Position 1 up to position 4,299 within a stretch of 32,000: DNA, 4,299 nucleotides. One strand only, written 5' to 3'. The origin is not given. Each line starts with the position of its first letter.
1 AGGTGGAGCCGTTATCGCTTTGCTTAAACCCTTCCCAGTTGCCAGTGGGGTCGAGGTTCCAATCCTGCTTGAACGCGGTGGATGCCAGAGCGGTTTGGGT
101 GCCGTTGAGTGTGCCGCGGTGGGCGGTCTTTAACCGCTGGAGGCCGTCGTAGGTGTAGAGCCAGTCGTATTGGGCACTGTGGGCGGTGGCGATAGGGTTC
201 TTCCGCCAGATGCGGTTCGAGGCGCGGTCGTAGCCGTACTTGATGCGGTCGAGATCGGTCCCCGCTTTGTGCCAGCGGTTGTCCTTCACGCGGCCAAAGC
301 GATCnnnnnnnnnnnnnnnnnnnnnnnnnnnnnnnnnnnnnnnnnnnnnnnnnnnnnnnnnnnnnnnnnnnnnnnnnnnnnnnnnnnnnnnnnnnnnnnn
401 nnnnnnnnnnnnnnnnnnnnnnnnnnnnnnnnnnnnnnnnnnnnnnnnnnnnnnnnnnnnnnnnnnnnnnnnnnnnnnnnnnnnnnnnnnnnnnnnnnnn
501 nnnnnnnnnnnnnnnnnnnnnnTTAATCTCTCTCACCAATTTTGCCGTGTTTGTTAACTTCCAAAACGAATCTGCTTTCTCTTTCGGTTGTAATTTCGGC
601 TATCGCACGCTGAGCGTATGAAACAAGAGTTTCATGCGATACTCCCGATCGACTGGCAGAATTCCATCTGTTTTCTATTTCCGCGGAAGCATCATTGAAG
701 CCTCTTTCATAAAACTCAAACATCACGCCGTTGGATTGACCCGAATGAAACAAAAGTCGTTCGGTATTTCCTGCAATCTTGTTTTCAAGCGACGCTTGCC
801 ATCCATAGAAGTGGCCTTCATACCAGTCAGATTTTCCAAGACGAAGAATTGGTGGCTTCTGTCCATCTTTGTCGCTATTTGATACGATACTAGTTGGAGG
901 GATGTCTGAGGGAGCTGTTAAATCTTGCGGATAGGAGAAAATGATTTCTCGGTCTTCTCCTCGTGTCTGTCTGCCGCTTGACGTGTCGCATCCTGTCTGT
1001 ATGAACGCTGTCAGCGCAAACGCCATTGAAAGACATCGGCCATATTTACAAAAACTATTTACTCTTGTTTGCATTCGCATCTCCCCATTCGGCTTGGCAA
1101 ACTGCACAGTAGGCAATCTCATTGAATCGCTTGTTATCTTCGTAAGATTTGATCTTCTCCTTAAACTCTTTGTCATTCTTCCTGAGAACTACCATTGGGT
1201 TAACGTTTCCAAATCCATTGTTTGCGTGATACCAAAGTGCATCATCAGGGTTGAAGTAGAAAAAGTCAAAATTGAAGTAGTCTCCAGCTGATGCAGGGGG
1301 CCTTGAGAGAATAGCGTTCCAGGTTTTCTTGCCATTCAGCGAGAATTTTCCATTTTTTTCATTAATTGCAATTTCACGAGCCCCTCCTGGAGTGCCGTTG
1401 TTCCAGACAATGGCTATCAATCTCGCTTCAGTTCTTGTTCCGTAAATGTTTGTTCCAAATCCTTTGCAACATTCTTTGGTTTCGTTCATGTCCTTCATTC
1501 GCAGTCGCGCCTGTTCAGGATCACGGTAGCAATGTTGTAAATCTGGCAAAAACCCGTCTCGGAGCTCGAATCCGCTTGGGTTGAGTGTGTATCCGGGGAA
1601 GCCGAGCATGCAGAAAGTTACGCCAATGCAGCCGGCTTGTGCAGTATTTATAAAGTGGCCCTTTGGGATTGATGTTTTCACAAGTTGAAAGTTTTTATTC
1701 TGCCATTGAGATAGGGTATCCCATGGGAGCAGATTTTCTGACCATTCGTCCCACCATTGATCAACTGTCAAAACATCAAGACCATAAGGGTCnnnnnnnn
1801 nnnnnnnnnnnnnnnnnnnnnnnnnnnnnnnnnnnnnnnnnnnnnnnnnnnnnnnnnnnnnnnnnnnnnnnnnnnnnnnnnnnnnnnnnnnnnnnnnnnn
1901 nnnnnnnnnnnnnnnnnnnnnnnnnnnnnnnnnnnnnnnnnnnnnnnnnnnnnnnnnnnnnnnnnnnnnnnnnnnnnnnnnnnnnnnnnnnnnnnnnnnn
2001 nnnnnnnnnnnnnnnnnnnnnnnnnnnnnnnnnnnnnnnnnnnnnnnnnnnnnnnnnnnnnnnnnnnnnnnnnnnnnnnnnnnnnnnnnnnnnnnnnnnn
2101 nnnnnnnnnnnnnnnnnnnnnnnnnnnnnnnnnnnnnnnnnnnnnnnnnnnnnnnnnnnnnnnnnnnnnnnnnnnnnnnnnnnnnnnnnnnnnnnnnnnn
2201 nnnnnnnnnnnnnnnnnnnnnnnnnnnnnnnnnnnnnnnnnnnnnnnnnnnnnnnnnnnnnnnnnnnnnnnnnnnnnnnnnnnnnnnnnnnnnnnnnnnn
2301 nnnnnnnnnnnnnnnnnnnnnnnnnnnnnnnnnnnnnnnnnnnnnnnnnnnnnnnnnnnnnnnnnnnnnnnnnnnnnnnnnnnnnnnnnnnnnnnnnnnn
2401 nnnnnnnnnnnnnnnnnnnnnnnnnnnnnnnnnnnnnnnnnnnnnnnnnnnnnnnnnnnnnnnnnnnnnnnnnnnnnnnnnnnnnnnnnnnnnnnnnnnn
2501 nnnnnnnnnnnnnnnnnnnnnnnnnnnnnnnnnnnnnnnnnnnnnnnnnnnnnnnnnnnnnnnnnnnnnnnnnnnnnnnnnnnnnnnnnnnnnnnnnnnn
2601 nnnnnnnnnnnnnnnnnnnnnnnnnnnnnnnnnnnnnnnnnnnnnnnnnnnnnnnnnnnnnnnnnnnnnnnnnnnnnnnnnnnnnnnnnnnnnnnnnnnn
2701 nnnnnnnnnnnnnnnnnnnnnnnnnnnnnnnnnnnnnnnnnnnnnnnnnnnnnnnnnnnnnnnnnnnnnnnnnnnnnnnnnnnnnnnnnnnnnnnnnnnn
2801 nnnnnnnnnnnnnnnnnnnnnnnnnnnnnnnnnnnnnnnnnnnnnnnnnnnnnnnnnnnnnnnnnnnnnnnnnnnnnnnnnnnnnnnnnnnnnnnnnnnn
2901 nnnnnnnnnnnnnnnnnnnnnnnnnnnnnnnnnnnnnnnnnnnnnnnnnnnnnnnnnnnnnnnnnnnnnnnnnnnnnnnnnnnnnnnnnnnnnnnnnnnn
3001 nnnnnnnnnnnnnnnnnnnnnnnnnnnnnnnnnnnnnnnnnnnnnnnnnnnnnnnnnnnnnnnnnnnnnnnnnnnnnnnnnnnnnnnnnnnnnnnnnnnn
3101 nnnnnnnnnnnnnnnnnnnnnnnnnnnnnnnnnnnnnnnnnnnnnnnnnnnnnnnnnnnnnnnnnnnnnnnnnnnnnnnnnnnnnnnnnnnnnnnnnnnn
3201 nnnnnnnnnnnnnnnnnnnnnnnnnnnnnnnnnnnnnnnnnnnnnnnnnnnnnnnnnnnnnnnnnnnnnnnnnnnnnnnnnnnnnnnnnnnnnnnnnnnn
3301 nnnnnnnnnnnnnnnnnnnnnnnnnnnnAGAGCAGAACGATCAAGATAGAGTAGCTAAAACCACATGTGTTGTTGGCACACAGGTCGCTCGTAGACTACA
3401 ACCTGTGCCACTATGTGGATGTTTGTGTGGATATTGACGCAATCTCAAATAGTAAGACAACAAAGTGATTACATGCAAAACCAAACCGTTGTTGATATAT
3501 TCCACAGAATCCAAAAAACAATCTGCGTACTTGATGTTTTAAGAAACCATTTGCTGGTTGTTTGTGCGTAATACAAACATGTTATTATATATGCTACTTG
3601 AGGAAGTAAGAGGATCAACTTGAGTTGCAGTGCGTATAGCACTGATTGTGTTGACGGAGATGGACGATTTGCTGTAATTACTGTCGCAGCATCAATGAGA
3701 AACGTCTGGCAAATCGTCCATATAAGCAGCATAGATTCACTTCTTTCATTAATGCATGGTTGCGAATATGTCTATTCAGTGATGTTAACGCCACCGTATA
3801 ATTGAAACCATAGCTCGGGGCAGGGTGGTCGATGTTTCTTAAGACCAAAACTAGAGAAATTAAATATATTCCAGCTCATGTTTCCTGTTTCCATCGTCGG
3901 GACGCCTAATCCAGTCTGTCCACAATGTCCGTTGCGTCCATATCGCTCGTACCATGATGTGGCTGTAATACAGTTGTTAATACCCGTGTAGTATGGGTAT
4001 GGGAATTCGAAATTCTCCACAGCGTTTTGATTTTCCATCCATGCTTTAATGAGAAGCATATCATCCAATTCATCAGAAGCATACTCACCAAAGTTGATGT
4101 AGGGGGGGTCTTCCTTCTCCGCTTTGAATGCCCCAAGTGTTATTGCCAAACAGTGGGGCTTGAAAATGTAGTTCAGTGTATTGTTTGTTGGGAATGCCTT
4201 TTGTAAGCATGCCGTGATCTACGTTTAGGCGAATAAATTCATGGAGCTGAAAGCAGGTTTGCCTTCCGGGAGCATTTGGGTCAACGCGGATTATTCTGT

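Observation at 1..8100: Stand-alone array of N-terminus-less rhs toxin/immunity cassettes in a planctomycete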

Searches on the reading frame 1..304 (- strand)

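Call 7: search_protein_families(library=pfam, proteins=[window:1-304:-], max_evalue=0.01)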
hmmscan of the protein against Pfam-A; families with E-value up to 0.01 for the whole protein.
window:1-304:- (101 aa): 0 families

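Call 9: search_protein_families(library=ncbifam, proteins=[window:1-304:-], max_evalue=0.01)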
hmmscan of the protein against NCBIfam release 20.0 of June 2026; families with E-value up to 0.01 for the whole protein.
window:1-304:- (101 aa): 0 families

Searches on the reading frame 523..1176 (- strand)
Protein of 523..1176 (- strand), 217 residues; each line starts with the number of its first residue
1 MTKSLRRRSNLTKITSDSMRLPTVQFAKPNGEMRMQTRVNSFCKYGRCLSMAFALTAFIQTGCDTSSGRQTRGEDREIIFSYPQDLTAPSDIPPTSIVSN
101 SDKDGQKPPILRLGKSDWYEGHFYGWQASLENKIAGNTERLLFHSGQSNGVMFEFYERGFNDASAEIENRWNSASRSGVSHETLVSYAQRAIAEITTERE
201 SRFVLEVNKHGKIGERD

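Call 7: search_protein_families(library=pfam, proteins=[window:523-1176:-], max_evalue=0.01)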
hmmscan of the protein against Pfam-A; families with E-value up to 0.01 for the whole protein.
window:523-1176:- (217 aa): 0 families

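Call 9: search_protein_families(library=ncbifam, proteins=[window:523-1176:-], max_evalue=0.01)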
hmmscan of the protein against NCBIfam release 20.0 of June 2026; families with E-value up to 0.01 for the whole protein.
window:523-1176:- (217 aa): 0 families

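Call 32: search_protein_families(library=pfam, proteins=[window:526-1080:-], max_evalue=5)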
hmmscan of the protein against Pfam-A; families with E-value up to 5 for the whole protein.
seq(185 aa): 1 family
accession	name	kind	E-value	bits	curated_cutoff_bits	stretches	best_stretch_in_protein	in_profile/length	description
PF05008.21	V-SNARE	-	0.23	12.4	25.9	1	120-163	4-48/92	Vesicle transport v-SNARE protein N-terminus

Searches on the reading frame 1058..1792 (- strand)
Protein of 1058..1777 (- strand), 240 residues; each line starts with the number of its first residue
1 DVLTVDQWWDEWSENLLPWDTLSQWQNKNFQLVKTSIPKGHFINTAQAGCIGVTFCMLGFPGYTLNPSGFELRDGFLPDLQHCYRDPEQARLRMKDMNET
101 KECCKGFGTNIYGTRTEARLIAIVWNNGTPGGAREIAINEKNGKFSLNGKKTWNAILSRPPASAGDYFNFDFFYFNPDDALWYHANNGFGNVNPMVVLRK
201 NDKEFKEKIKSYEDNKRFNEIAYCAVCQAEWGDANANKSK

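Call 32: search_protein_families(library=pfam, proteins=[window:1058-1777:-], max_evalue=5)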
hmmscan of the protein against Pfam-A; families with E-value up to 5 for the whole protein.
seq(240 aa): 0 families

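Call 92: predict_structure(alignment_id=A4)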
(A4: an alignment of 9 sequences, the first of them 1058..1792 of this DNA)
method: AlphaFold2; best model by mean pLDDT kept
length: 245 residues; sequences in the alignment: 9
mean_pLDDT: 59.9   pTM: 0.68
mean pLDDT of the five models: 59.9, 58.0, 56.6, 56.4, 55.5
residues with pLDDT >= 90: 15; 70-90: 59; 50-70: 93; < 50: 78
segments of 3 or more residues with pLDDT < 50: 1-11, 18-37, 69-74, 133-138, 165-172, 191-202, 218-220, 238-245
pLDDT, mean of each block of 10 residues (from residue 1): 34 51 40 46 61 64 63 47 79 89 86 71 85 47 77 57 45 62 64 41 53 54 73 66 28
secondary structure, 60 per line:
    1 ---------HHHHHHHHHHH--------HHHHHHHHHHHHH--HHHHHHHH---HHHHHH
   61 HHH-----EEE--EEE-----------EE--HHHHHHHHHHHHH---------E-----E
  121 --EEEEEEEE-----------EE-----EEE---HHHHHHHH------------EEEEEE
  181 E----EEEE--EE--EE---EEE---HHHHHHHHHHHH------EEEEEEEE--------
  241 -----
elements in order: H10-20 H29-41 H44-51 H55-63 E69-71 E74-76 H92-104 E123-130 E149-151 H155-162 E175-181 E186-189 E201-203 H207-218 E225-232

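Call 94: fold_search(model_id=the predicted structure, library=pdb)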
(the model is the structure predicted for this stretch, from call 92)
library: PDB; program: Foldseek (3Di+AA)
matches with E <= 10: 188; with E <= 0.001: 2
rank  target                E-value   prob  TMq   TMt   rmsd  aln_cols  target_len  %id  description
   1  5m6q_A                3.6e-06  1.00  0.50  0.54   7.0       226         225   15  Crystal Structure of Kutzneria albida transglutaminase (released 2017-07-26)
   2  3iu0                  3.2e-04  0.99  0.36  0.27  14.0       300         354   14  Structural basis for zymogen activation and substrate binding of transglutaminase from Streptomyces mobaraense (released 2010-09-15)
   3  9ihs_A                1.4e-03  0.99  0.42  0.32  11.2       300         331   13  Microbial transglutaminase mutant - D3C/G283C (released 2024-09-18)
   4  3rii_A                1.7e-02  0.21  0.19  0.21  15.5       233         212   11  Crystal structure of the catalytic domain of UCHL5, a proteasome-associated human deubiquitinating enzyme, reveals an  (released 2011-11-09)
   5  4wlq_A                2.4e-02  0.21  0.19  0.16  16.5       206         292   10  Crystal structure of mUCH37-hRPN13 CTD complex (released 2015-03-04)
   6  3ris_D                5.3e-02  0.13  0.18  0.19  16.4       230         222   13  Crystal structure of the catalytic domain of UCHL5, a proteasome-associated human deubiquitinating enzyme, reveals an  (released 2011-11-09)
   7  3rii_B                5.6e-02  0.14  0.19  0.21  15.5       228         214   12  Crystal structure of the catalytic domain of UCHL5, a proteasome-associated human deubiquitinating enzyme, reveals an  (released 2011-11-09)
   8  3ihr                  1.0e-01  0.13  0.19  0.18  15.1       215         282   10  Crystal Structure of Uch37 (released 2009-08-11)
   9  6cga_C                1.1e-01  0.08  0.17  0.15  15.1       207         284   11  Structure of the PR-DUB complex (released 2018-10-03)
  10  2z2l_A                1.7e-01  0.08  0.14  0.19  11.8       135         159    9  Penicillin-Binding Protein 2X (PBP2X) from Streptococcus pneumoniae (released 2007-09-04)
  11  2zc3_A                1.8e-01  0.09  0.14  0.20  11.3       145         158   10  Penicillin-binding protein 2X (PBP 2X) acyl-enzyme complex (biapenem) from Streptococcus pneumoniae (released 2008-04-08)
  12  3ris_B                2.0e-01  0.08  0.19  0.20  15.3       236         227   10  Crystal structure of the catalytic domain of UCHL5, a proteasome-associated human deubiquitinating enzyme, reveals an  (released 2011-11-09)
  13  8pw1_D                2.1e-01  0.08  0.18  0.19  14.4       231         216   11  Structure of human UCHL1 in complex with CG341 inhibitor (released 2024-01-31)
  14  8pw1_J                2.1e-01  0.08  0.18  0.20  14.9       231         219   10  Structure of human UCHL1 in complex with CG341 inhibitor (released 2024-01-31)
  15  3ris_A                2.3e-01  0.08  0.18  0.19  16.5       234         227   12  Crystal structure of the catalytic domain of UCHL5, a proteasome-associated human deubiquitinating enzyme, reveals an  (released 2011-11-09)
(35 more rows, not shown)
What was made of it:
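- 1055..3328 (-): Rhs757, a 5'-truncated rhs. The core runs to DPYGL (nt 1778). The 240-aa tip is 1055-1777. The exchangeable AT-rich module begins at about 1987. The tip model resembles microbial transglutaminase (low-confidence model; calls 92, 94).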

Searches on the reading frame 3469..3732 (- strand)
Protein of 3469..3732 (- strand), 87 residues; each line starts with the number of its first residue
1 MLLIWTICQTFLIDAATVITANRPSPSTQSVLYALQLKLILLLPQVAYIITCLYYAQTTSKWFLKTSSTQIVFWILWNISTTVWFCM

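Call 7: search_protein_families(library=pfam, proteins=[window:3469-3732:-], max_evalue=0.01)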
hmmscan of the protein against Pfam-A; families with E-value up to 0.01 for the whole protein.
window:3469-3732:- (87 aa): 0 families

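Call 9: search_protein_families(library=ncbifam, proteins=[window:3469-3732:-], max_evalue=0.01)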
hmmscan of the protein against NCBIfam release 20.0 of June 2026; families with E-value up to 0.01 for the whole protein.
window:3469-3732:- (87 aa): 0 families

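Call 32: search_protein_families(library=pfam, proteins=[window:3472-3732:-], max_evalue=5)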
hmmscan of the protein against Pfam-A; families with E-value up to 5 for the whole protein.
seq(87 aa): 0 families
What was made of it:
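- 3469..3732 (-): 87-aa hydrophobic ORF, a candidate membrane immunity protein for the Rhs890 tip. No family found (calls 7, 9, 32).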

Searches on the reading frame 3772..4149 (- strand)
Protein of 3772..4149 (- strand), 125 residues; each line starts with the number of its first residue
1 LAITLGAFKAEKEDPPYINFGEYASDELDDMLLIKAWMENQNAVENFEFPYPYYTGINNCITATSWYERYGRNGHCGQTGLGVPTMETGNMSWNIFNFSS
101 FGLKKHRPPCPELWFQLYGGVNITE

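Call 7: search_protein_families(library=pfam, proteins=[window:3772-4149:-], max_evalue=0.01)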
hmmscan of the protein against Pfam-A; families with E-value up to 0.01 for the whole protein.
window:3772-4149:- (125 aa): 0 families

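Call 9: search_protein_families(library=ncbifam, proteins=[window:3772-4149:-], max_evalue=0.01)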
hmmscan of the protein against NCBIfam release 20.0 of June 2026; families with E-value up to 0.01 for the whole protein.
window:3772-4149:- (125 aa): 0 families

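Call 40: search_protein_representatives(protein=window:3772-4149:-)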
Query: 125 residues. Proteins with E-value up to 0.001 (for the whole library): 5; up to 1e-10: 0; up to 1e-30: 0. The best 5 are listed.
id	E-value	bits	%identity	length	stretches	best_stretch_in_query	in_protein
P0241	1.2e-10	57.7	32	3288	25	47-86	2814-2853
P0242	2.1e-05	40.8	33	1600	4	12-48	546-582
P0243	5.8e-05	39.3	69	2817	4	109-121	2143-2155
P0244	8.6e-04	35.6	44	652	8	40-66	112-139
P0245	8.9e-04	35.5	33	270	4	55-98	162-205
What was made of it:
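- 3772..4149 (-): 125-aa ORF overlapping the end of Rhs890 by 65 nt across a C7 run (about 4100-4108). It is either an immunity candidate or the out-of-frame remainder of the tip. No real homologue among 1.84 billion representatives (call 40).
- Tried and rejected: Frameshift hypothesis for the Rhs890 tip plus ORF125 across the C7 run: an exhaustive search with ORF125 found no true homologue, so it can be neither confirmed nor rejected (call 40).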
